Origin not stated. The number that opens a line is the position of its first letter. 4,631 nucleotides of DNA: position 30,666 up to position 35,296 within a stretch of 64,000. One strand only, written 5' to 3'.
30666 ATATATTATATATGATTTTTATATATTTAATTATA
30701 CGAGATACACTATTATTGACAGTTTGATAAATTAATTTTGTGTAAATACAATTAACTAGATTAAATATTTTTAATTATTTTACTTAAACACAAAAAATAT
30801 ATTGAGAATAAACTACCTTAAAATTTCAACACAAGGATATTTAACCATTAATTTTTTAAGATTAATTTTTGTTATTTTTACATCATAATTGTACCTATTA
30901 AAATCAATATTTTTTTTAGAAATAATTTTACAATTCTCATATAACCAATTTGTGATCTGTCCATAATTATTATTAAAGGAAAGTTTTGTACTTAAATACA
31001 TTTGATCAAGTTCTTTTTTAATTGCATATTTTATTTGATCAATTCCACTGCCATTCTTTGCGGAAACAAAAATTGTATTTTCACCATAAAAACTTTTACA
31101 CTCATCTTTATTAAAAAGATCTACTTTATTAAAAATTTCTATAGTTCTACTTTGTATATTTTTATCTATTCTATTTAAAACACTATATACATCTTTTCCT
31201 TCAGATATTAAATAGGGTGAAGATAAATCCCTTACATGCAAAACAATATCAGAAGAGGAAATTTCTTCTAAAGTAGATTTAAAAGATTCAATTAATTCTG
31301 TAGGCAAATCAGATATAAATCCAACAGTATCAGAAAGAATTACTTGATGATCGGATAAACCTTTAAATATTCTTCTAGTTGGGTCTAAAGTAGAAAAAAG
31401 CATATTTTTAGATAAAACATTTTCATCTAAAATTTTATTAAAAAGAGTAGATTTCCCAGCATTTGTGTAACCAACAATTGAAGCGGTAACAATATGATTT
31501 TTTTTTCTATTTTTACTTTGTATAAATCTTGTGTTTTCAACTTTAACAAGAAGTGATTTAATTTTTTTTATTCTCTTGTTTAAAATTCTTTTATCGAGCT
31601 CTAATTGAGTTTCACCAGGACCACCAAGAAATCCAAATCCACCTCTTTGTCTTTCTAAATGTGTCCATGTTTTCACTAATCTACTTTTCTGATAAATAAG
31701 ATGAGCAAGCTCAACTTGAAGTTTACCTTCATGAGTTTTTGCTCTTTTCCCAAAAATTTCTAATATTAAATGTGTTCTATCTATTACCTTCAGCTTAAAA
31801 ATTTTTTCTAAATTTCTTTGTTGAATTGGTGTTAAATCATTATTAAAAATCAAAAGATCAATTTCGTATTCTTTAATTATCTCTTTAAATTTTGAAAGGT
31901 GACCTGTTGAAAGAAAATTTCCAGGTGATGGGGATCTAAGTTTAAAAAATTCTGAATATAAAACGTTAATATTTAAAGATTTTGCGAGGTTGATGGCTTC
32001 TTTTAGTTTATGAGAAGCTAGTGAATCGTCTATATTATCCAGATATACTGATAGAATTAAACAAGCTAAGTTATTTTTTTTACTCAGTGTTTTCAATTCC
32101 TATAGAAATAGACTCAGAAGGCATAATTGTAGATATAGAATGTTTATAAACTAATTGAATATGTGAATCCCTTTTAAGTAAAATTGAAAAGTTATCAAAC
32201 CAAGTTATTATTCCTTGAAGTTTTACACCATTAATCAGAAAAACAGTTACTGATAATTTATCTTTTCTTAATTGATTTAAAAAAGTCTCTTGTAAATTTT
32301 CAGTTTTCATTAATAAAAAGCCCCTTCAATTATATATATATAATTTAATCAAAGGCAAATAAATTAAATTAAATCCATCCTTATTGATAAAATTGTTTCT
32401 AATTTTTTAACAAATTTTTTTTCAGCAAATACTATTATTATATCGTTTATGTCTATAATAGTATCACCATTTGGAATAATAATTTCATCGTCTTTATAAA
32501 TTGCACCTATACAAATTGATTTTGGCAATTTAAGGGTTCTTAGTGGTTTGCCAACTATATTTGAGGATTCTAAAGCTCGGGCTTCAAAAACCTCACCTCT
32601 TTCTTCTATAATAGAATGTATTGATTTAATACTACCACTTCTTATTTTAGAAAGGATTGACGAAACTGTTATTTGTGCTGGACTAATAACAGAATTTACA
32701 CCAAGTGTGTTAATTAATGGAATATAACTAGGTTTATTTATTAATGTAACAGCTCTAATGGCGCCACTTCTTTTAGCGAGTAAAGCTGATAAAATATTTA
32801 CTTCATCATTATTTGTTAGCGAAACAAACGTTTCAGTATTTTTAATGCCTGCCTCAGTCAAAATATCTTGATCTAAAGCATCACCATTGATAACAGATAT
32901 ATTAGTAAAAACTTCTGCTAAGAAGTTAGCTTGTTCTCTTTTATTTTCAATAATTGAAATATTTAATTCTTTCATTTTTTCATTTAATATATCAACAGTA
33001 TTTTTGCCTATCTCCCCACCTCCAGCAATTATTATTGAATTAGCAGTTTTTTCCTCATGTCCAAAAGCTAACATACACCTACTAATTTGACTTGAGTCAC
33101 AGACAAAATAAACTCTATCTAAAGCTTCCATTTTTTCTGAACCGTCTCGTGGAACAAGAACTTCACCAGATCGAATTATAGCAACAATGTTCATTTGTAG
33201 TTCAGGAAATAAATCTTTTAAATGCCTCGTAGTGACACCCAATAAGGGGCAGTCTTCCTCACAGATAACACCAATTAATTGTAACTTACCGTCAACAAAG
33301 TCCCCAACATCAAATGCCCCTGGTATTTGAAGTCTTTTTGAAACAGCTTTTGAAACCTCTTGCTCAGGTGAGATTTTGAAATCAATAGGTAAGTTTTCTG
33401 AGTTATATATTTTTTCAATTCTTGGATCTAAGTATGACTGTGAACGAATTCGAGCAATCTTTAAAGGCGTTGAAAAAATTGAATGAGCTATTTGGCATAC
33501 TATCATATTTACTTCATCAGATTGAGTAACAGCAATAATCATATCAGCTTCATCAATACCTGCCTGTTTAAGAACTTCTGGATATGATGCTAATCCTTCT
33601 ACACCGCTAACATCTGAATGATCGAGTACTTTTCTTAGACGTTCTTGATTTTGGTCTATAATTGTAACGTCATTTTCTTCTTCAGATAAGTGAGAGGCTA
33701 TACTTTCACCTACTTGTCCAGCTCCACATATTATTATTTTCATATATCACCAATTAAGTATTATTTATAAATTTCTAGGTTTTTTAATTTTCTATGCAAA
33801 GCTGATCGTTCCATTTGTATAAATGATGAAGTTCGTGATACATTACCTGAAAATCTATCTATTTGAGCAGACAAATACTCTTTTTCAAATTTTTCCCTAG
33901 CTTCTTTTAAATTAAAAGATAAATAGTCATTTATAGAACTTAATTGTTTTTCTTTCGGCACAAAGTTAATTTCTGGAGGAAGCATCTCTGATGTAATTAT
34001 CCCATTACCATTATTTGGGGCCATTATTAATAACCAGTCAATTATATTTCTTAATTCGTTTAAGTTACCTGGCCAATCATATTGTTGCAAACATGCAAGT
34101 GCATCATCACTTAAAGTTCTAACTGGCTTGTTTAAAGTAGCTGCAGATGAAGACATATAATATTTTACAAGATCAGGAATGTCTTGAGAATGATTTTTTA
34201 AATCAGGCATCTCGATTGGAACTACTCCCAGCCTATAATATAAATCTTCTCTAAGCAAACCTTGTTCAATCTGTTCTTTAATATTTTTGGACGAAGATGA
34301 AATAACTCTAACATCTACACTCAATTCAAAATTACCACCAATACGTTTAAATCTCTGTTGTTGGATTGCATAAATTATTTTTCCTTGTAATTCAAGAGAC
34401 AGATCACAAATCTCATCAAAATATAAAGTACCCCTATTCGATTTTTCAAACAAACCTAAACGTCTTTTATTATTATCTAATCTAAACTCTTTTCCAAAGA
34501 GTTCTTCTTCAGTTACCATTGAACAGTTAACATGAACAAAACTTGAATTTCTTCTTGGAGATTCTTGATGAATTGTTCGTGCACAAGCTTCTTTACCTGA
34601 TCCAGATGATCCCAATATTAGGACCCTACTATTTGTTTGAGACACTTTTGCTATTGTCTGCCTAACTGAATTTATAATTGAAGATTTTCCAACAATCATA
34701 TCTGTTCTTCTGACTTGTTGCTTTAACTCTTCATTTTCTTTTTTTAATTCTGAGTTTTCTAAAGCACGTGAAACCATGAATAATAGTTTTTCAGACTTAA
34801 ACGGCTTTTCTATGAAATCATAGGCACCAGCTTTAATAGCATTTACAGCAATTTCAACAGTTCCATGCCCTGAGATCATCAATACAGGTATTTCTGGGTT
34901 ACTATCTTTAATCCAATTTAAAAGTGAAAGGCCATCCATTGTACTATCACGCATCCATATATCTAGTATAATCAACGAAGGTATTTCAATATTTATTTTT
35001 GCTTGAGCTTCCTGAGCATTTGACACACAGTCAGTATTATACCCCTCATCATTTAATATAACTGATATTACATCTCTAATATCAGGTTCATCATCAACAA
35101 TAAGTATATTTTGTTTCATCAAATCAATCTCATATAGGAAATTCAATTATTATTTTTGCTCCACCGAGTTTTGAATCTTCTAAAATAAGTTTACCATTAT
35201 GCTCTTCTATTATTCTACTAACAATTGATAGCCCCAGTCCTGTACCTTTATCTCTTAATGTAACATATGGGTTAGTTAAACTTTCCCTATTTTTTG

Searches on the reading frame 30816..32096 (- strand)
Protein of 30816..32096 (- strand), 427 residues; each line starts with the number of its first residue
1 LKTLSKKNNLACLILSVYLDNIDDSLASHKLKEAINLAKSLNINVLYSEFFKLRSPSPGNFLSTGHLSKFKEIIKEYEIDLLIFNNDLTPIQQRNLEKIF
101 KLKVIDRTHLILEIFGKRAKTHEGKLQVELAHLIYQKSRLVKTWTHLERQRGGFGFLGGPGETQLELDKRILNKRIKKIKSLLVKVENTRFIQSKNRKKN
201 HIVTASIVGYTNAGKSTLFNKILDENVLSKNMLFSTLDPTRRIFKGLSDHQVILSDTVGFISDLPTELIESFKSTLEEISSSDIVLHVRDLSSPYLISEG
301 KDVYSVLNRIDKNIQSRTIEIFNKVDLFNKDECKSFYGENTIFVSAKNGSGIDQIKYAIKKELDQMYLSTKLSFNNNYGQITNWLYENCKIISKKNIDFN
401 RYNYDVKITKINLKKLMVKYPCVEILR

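Call 81: search_protein_families(library=pfam, proteins=[window:30816-32096:-], max_evalue=0.00001)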
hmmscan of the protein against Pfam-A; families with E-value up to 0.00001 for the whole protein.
window:30816-32096:- (427 aa): 3 families
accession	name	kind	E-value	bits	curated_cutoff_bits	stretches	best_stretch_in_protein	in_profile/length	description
PF16360.10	GTP-bdg_M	-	6.5e-28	97.5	29.5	1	118-197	1-79/79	GTP-binding GTPase Middle Region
PF13167.11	GTP-bdg_N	-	2e-24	86.4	25.4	1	29-115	2-88/89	GTP-binding GTPase N-terminal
PF01926.29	MMR_HSR1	-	3e-18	66.4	21.9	1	206-324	3-113/113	50S ribosome-binding GTPase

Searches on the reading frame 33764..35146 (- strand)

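Call 81: search_protein_families(library=pfam, proteins=[window:33764-35146:-], max_evalue=0.00001)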
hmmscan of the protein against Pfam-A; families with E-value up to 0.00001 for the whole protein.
window:33764-35146:- (461 aa): 5 families
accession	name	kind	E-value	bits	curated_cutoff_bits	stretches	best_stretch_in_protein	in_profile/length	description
PF00158.32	Sigma54_activat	-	8.2e-46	156.2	20.2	1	151-312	1-168/168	Sigma-54 interaction domain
PF00072.30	Response_reg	-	1.7e-28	99.5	30.2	1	14-124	1-109/111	Response regulator receiver domain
PF14532.12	Sigma54_activ_2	-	1.8e-23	83.8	25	1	152-316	1-138/138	Sigma-54 interaction domain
PF25601.1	AAA_lid_14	-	2.3e-19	69.4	27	1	319-397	3-78/87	AAA+ ATPase lid domain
PF02954.25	HTH_8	-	8.1e-08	32.3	22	1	417-455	2-40/42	Bacterial regulatory protein, Fis family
